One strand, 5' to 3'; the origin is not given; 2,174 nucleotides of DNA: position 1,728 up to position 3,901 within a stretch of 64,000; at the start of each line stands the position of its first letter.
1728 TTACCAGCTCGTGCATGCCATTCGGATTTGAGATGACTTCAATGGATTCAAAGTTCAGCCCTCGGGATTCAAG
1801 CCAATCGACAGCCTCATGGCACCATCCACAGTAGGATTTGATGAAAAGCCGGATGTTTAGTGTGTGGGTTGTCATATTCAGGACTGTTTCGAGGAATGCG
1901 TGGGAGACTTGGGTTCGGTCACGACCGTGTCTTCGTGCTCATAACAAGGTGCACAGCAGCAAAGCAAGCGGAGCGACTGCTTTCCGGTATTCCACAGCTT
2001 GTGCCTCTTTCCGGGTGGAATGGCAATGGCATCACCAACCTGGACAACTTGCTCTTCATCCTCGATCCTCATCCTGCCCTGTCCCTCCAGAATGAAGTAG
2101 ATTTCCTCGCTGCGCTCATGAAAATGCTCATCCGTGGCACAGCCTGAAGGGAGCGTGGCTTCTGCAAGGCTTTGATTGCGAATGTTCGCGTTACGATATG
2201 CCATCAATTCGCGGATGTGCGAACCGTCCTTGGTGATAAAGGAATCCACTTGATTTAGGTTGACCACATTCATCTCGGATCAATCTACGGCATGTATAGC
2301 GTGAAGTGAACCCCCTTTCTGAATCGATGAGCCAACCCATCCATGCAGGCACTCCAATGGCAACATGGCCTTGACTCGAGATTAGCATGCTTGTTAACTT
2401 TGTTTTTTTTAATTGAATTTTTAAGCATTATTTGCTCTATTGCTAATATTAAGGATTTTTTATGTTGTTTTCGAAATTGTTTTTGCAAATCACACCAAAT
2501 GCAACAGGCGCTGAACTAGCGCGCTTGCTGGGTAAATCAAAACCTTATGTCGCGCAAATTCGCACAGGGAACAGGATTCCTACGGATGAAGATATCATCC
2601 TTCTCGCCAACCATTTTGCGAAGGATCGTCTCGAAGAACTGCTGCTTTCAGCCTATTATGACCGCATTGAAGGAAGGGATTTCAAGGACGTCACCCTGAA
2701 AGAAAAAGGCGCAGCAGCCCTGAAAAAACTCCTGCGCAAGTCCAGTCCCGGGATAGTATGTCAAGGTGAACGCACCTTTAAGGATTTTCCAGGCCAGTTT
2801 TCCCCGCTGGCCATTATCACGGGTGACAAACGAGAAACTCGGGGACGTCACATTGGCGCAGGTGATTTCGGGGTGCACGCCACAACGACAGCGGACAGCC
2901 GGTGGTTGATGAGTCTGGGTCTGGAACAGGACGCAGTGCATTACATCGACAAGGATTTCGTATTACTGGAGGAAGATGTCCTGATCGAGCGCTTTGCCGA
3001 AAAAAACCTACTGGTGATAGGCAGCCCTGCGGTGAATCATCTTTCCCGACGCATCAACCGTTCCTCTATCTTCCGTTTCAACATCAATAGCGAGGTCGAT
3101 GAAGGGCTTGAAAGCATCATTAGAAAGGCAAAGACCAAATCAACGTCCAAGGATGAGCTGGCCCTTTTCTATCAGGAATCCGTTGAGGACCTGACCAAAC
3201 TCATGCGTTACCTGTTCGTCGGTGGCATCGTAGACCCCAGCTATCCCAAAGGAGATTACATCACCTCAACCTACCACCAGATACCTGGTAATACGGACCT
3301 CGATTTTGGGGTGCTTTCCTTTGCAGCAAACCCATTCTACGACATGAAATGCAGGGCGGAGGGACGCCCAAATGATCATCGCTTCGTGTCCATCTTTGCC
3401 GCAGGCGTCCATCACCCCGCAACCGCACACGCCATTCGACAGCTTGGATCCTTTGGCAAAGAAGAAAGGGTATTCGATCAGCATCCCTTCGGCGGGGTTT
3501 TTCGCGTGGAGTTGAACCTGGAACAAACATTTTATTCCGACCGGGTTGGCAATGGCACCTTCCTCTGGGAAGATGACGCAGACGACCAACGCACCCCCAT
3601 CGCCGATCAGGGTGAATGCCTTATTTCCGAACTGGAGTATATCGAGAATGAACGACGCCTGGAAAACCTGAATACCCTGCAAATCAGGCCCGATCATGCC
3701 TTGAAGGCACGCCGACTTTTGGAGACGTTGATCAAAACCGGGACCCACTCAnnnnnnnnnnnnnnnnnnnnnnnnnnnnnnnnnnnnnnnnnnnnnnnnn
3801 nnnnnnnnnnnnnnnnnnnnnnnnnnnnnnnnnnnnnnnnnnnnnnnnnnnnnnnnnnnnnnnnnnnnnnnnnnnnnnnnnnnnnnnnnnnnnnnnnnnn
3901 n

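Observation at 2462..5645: Translationally coupled trio: HTH protein with orphan domain + glucuronokinase-type GHMP kinase + GalU, a candidate bacterial sugar-1-P/UDP-sugar salvage module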

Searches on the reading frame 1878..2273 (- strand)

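Call 79: search_protein_families(library=pfam, proteins=[window:1878-2273:-], max_evalue=0.0001)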
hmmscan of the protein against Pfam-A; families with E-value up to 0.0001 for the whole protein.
window:1878-2273:- (131 aa): 5 families
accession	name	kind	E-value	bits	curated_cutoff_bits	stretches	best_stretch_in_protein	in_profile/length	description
PF07883.17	Cupin_2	-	8.1e-18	64.3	27.2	1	39-105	3-68/70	Cupin domain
PF00190.28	Cupin_1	-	8.2e-08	32.4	22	1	5-102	2-108/151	Cupin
PF02311.25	AraC_binding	-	1.6e-07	31.6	21.1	1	47-103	16-71/135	AraC-like ligand binding domain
PF01050.24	MannoseP_isomer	-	3.1e-06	27.8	23.6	1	48-118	44-112/116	Mannose-6-phosphate isomerase C-terminal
PF14667.12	Polysacc_synt_C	-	2.3e-05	24.9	28.7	1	40-115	24-107/111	Polysaccharide biosynthesis C-terminal domain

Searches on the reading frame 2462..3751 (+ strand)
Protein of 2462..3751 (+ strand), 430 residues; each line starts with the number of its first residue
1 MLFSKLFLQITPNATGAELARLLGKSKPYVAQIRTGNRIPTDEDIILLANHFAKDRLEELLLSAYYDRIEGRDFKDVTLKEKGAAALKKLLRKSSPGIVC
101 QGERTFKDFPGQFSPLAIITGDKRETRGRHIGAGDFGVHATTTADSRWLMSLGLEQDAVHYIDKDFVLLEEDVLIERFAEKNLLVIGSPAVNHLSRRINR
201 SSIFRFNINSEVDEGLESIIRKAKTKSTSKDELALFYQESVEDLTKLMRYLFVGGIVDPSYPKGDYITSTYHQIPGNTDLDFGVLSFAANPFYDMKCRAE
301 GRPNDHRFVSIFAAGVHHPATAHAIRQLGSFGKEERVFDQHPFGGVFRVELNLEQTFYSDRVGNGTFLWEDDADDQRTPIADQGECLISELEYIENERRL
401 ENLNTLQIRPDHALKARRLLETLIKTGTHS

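Call 3: search_protein_families(library=pfam, proteins=[window:2462-3751:+], max_evalue=0.1)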
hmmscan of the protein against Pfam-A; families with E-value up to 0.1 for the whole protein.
window:2462-3751:+ (430 aa): 4 families
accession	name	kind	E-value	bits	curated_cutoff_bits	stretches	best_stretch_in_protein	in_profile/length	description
PF01381.28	HTH_3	-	1.1e-05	25.8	23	1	17-53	13-49/55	Helix-turn-helix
PF13560.12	HTH_31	-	0.0061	17.3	27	1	14-53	15-55/64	Helix-turn-helix domain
PF05321.16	HHA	-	0.058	14.1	25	0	215-239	11-34/57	Haemolysin expression modulating protein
PF12585.13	DUF3759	-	0.095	13.1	25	0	280-316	19-55/92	Protein of unknown function (DUF3759)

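Call 4: search_protein_families(library=ncbifam, proteins=[window:2462-3751:+], max_evalue=0.1)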
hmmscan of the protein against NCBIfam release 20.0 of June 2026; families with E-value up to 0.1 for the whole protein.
window:2462-3751:+ (430 aa): 1 family
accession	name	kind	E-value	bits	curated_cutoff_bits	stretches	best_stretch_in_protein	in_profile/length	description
NF008191.0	PRK10945.1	subfamily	0.036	14.3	90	0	214-243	22-50/72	hemolysin expression modulator Hha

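Call 14: find_homologous_proteins(query=window:2462-3751:+)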
Query window:2462-3751:+ (430 aa): 82 proteins with E <= 0.001 among 8000 candidates.
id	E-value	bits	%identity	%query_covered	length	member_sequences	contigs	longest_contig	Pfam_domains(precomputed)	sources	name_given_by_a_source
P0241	2.6e-287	970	100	100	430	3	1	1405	PF01381.29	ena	-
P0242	1.4e-225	767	77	99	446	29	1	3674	PF01381.29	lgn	-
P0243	5.9e-224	762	77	99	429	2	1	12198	PF01381.29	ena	-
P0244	7.8e-223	758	75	99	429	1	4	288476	PF01381.29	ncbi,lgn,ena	-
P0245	1.8e-222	757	76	99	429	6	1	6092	PF01381.29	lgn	-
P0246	9.1e-221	751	76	98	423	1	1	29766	PF01381.29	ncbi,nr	ncbi:helix-turn-helix domain-containing protein [bacterium]|nr:helix-turn-helix domain-containing pr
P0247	1.5e-217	741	75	99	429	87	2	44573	-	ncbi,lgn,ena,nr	ncbi:helix-turn-helix transcriptional regulator [Verrucomicrobia bacterium]|nr:helix-turn-helix tran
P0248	7.3e-195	666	70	98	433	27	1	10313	PF01381.29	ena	-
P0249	6.4e-192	656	69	98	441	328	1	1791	PF01381.29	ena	-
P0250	3.0e-117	410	48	98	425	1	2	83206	-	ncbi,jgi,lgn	-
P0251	1.3e-116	408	48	98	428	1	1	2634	PF01381.29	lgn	-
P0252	3.0e-113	397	48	98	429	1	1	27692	PF01381.29,PF13560.13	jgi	jgi:transcriptional regulator with XRE-family HTH domain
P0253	2.9e-112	394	46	98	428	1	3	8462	-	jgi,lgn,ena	-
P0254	2.3e-110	388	46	97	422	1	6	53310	PF01381.29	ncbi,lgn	-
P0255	5.4e-110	386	45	98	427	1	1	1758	PF01381.29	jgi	jgi:transcriptional regulator with XRE-family HTH domain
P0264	2.0e-102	361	43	95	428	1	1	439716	-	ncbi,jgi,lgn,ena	ncbi:MAG: hypothetical protein ABSE89_08080 [Sedimentisphaerales bacterium]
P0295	3.0e-33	134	32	79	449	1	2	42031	PF12844.14,PF01381.29,PF13560.13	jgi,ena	-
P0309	4.9e-29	120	33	63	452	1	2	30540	PF13676.12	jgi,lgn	-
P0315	3.6e-27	113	32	58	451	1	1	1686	PF01582.26,PF13676.12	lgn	-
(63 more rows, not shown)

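Call 21: find_encoding_contigs(protein=P0264, flank=7000, max_places=2)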
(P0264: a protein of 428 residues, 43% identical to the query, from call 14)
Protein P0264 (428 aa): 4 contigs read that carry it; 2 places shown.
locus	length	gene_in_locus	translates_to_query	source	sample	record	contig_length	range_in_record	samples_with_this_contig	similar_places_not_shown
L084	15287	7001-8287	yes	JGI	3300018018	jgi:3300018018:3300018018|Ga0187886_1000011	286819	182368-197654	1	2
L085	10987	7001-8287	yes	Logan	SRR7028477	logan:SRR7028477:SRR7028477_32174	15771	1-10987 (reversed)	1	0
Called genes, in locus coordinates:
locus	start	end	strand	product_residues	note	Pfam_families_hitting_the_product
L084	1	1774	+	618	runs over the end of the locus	PF01136:Peptidase_U32, PF12392:DUF3656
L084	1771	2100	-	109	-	PF00829:Ribosomal_L21p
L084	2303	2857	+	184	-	PF04542:Sigma70_r2, PF08281:Sigma70_r4_2, PF04545:Sigma70_r4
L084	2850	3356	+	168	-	-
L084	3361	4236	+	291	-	-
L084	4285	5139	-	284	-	PF08551:DUF1751 (weak), PF01694:Rhomboid, PF20216:DUF6576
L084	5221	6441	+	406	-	PF00155:Aminotran_1_2, PF01053:Cys_Met_Meta_PP (weak), PF01212:Beta_elim_lyase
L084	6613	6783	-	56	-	-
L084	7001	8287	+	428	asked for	-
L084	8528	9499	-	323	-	PF01790:LGT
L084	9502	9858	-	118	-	PF02261:Asp_decarbox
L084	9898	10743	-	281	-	PF02569:Pantoate_ligase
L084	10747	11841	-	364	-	PF01288:HPPK, PF01712:dNK, PF02223:Thymidylate_kin (weak)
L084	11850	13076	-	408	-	PF00155:Aminotran_1_2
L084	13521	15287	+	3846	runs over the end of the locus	PF13229:Beta_helix (weak), PF18998:Flg_new_2, PF00082:Peptidase_S8, PF13229:Beta_helix (weak), PF18998:Flg_new_2, PF13229:Beta_helix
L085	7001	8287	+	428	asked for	-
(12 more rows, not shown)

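Call 22: find_encoding_contigs(protein=P0250, flank=7000, max_places=2)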
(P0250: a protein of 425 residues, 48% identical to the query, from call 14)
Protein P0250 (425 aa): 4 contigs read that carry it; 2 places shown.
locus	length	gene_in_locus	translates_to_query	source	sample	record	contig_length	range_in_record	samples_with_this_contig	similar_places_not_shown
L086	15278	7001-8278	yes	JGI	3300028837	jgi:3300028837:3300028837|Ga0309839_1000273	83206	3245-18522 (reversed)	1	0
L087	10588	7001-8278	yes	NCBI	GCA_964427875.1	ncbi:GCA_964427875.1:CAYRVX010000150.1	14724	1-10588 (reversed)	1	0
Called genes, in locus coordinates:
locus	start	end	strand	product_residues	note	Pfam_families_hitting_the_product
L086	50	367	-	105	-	-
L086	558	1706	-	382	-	PF03702:AnmK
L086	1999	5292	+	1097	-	PF12831:FAD_oxidored (weak), PF00754:F5_F8_type_C (weak), PF12831:FAD_oxidored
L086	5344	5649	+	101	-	PF14076:DUF4258 (weak)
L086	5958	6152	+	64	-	-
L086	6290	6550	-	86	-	-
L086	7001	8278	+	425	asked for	-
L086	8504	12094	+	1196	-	PF01855:POR_N, PF17147:PFOR_II, PF01558:POR, PF10371:EKR, PF00037:Fer4 (weak), PF12837:Fer4_6 (weak), PF12838:Fer4_7, PF13237:Fer4_10, +5 more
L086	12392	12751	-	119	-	-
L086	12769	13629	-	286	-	-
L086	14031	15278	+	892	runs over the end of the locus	-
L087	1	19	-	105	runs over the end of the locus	-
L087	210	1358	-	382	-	PF03702:AnmK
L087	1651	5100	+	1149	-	PF12831:FAD_oxidored (weak), PF00754:F5_F8_type_C (weak), PF12831:FAD_oxidored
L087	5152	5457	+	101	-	PF14076:DUF4258 (weak)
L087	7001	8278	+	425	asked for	-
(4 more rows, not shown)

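Call 23: find_encoding_contigs(protein=P0309, flank=7000, max_places=2)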
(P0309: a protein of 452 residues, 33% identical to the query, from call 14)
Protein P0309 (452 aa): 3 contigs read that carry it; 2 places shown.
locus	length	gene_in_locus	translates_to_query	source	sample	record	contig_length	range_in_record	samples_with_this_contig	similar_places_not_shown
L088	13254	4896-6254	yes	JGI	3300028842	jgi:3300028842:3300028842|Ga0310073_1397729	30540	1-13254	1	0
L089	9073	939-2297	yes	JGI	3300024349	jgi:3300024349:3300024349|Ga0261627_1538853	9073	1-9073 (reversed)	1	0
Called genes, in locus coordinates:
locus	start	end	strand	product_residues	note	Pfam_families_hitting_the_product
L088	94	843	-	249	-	PF08668:HDOD (faint), PF01966:HD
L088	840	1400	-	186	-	-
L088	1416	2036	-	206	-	-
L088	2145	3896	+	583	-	PF14716:HHH_8, PF14520:HHH_5, PF14791:DNA_pol_B_thumb, PF02811:PHP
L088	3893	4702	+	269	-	-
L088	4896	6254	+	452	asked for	PF13676:TIR_2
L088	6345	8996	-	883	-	PF00133:tRNA-synt_1, PF09334:tRNA-synt_1g (weak), PF13603:tRNA-synt_1_2 (weak), PF09334:tRNA-synt_1g, PF08264:Anticodon_1, PF10458:Val_tRNA-synt_C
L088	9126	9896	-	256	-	PF01209:Ubie_methyltran, PF05401:NodS (weak), PF13489:Methyltransf_23, PF13847:Methyltransf_31, PF08241:Methyltransf_11, PF08242:Methyltransf_12, PF13649:Methyltransf_25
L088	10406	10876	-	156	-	PF01661:Macro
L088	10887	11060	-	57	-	-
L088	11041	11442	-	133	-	PF03682:UPF0158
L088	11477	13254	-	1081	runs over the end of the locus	PF25596:CPSase_L_D1, PF02786:CPSase_L_D2, PF02787:CPSase_L_D3, PF25596:CPSase_L_D1, PF02222:ATP-grasp, PF02786:CPSase_L_D2, PF07478:Dala_Dala_lig_C, PF02142:MGS, +8 more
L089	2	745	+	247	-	?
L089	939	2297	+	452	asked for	PF13676:TIR_2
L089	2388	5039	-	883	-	PF00133:tRNA-synt_1, PF09334:tRNA-synt_1g (weak), PF13603:tRNA-synt_1_2 (weak), PF09334:tRNA-synt_1g, PF08264:Anticodon_1, PF10458:Val_tRNA-synt_C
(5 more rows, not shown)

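Call 25: search_protein_families(library=padloc, proteins=[window:2462-3751:+, P0309, P0315, P0295], max_evalue=0.1)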
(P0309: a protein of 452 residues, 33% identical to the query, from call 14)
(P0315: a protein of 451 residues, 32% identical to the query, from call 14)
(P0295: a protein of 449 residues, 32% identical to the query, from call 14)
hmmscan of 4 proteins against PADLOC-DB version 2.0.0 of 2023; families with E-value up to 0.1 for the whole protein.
window:2462-3751:+ (430 aa): 1 family
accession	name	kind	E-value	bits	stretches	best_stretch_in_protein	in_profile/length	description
PDLC02926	HTH_VI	-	0.02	13.1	0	15-52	16-53/92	-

P0309 (452 aa): 10 families
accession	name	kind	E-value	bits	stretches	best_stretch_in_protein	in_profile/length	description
PDLC00420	ThsB1|ThsB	-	2.5e-07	28.2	1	1-73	1-78/319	TIR-like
PDLC02421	Aga_TIR-PNTD1-PNTD2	-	2.2e-06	25.1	1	4-106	6-116/430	Class I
PDLC02403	Aga_TIR-PNTD1-PNTD2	-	3.9e-06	24.2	1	18-108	20-117/443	Class I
PDLC00419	ThsB1|ThsB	-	0.00013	19.8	1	3-74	29-105/165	TIR-like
PDLC05062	PDC-S66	-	0.00024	18.7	1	4-87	151-240/282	-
PDLC03957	bSEFIR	-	0.0018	16.2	1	3-49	40-90/412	-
PDLC02012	SAVED5--SAVED_TIR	-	0.0022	15.1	1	2-77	14-91/404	-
PDLC00425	ThsB1|ThsB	-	0.024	11.7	1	44-85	302-343/389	TIR-like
PDLC00423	ThsB1|ThsB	-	0.03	12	1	3-74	37-114/190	TIR-like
PDLC00436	ThsB1|ThsB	-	0.036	11.6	1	3-73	37-112/183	TIR-like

P0315 (451 aa): 12 families
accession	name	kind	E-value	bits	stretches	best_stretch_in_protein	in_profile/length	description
PDLC02421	Aga_TIR-PNTD1-PNTD2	-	2.2e-10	38.3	1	4-108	6-118/430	Class I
PDLC02403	Aga_TIR-PNTD1-PNTD2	-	5e-09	33.7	1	19-105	21-114/443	Class I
PDLC02012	SAVED5--SAVED_TIR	-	1.9e-06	25.2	1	3-80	15-94/404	-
PDLC00420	ThsB1|ThsB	-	5.3e-06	23.8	1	1-72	1-76/319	TIR-like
PDLC00419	ThsB1|ThsB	-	3e-05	21.9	1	4-73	30-104/165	TIR-like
PDLC00436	ThsB1|ThsB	-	0.00013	19.5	1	2-73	36-112/183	TIR-like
PDLC00423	ThsB1|ThsB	-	0.00025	18.8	1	2-74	36-116/190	TIR-like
PDLC05062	PDC-S66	-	0.00026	18.5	1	4-87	151-240/282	-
PDLC03957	bSEFIR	-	0.0016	16.3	1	3-43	40-84/412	-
PDLC00434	ThsB1|ThsB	-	0.0042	14.2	1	4-88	141-227/396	TIR-like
PDLC00418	ThsB1|ThsB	-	0.011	13.6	1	4-101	7-114/155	TIR-like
PDLC00425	ThsB1|ThsB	-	0.018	12.2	1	5-85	255-343/389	TIR-like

P0295 (449 aa): 14 families
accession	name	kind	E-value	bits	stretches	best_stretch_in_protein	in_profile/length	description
PDLC04142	capH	-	9e-07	27.9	1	19-84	2-66/103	capH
PDLC03952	RmrA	-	2.1e-06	24.8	1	20-83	19-81/395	-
PDLC03951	RmrA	-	5e-06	23.7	1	25-84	10-68/400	-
PDLC03944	RmrA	-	1.2e-05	22.6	1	21-83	4-65/384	-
PDLC03954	RmrA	-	1.5e-05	22.1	1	19-78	6-65/380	-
PDLC03947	RmrA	-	2.3e-05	21.4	1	21-75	9-63/383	-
PDLC03948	RmrA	-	2.5e-05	21.4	1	23-84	8-68/397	-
PDLC03943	RmrA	-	0.00011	19.4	1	25-79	4-58/370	-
PDLC03949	RmrA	-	0.00018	18.5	1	26-82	5-60/363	-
PDLC03956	RmrA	-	0.00052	17.2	1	21-87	6-72/399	-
PDLC02926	HTH_VI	-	0.00083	17.6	1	24-72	2-50/92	-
PDLC03955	RmrA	-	0.0009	16.6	1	24-90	21-86/371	-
PDLC03665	Control_protein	-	0.0065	14.7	1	23-61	8-47/77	control protein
PDLC03946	RmrA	-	0.035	10.8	1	26-84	5-62/357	-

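Call 36: predict_structure(alignment_id=A2)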
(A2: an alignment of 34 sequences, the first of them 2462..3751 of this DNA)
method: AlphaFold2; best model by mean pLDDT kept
length: 430 residues; sequences in the alignment: 34
mean_pLDDT: 90.9   pTM: 0.80
mean pLDDT of the five models: 90.9, 90.4, 90.1, 89.9, 89.8
residues with pLDDT >= 90: 337; 70-90: 64; 50-70: 24; < 50: 5
segments of 3 or more residues with pLDDT < 50: 427-430
pLDDT, mean of each block of 10 residues (from residue 1): 91 95 98 97 98 92 96 95 90 61 87 93 84 90 74 89 92 97 96 94 96 95 94 95 93 92 83 64 97 98 96 94 96 95 96 92 94 86 95 96 93 97 67
secondary structure, 60 per line:
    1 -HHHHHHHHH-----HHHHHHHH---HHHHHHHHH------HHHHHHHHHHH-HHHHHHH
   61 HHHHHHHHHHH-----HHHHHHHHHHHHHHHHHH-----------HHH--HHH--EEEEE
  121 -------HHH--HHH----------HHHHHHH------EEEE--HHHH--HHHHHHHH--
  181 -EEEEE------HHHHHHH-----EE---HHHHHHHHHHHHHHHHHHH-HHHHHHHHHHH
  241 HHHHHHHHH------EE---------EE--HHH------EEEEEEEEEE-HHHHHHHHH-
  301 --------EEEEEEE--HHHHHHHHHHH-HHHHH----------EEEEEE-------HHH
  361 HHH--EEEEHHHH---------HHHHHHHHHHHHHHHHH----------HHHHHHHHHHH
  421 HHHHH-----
elements in order: H2-10 H16-23 H27-35 H42-52 H54-71 H77-94 E116-120 H146-152 E159-162 H165-168 H171-178 E182-186 H193-199 H210-228 H230-249 E280-289 H291-299 E309-315 H318-328 H330-334 E345-350 H358-363 E366-369 H370-373 H383-399 H410-425

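Call 38: fold_search(model_id=the predicted structure, library=pdb)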
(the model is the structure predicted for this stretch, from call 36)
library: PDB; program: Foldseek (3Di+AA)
matches with E <= 10: 386; with E <= 0.001: 0
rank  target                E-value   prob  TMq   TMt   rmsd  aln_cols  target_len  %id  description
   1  3op9                  1.1e-01  0.99  0.12  0.46  14.6       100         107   19  Crystal structure of transcriptional regulator from Listeria innocua (released 2010-09-15)
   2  6rnx_A                1.3e-01  1.00  0.13  0.40   4.6        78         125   20  Crystal structure of the essential repressor DdrO from radiation-resistant Deinococcus bacteria (Deinococcus deserti) (released 2019-10-09)
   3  9a7f_A                1.3e-01  0.99  0.14  0.41  12.6       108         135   23  Integrative model of RGHR-DLDH1 by crosslinking MS and deep learning (released 2024-09-18)
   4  6jq1_B                1.3e-01  0.99  0.13  0.39  13.0       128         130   16  Crystal Structure of DdrO from Deinococcus geothermalis (released 2019-08-28)
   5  7dlv_E                1.9e-01  0.93  0.11  0.31  11.4       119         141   13  shrimp dUTPase in complex with Stl (released 2021-12-01)
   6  6h4c_H                2.2e-01  0.92  0.11  0.31  11.4       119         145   14  A polyamorous repressor: deciphering the evolutionary strategy used by the phage-inducible chromosomal islands to spre (released 2019-08-28)
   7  6rnz_A                2.3e-01  1.00  0.13  0.71   2.4        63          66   21  Crystal structure of the N-terminal HTH DNA-binding domain of the essential repressor DdrO from radiation-resistant De (released 2019-10-09)
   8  6b9s_D                2.3e-01  0.99  0.11  0.10   2.2        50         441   18  MPnS crystallized in the absence of substrate (released 2017-12-20)
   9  2icp                  2.4e-01  1.00  0.14  0.57   3.3        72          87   17  Crystal structure of the bacterial antitoxin HigA from Escherichia coli at pH 4.0. Northeast Structural Genomics Consort (released 2006-09-26)
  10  9iaq_D                2.4e-01  0.99  0.12  0.44  11.3       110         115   14  Arbitrium controls lysis-lysogeny through the activation of a small antirepressor protein in the majority of arbitrium (released 2026-01-14)
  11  7csv_B                2.6e-01  0.93  0.12  0.44   7.5        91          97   20  Pseudomonas aeruginosa antitoxin HigA (released 2021-01-13)
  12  2eby_B                2.7e-01  0.99  0.16  0.59   4.3        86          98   22  Crystal structure of a hypothetical protein from E. Coli (released 2007-08-14)
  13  6rmq_A                2.7e-01  0.99  0.13  0.41   4.7        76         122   18  Crystal structure of a selenomethionine-substituted A70M I84M mutant of the essential repressor DdrO from radiation re (released 2019-10-09)
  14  6b9s_F                2.7e-01  0.99  0.11  0.11   2.3        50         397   18  MPnS crystallized in the absence of substrate (released 2017-12-20)
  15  9fsa                  3.0e-01  0.85  0.20  0.58   6.7       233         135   12  Cell wall anchoring domain of the surface layer protein of Methanococcus voltae (aa 24-75; 484-576) (released 2024-08-28)
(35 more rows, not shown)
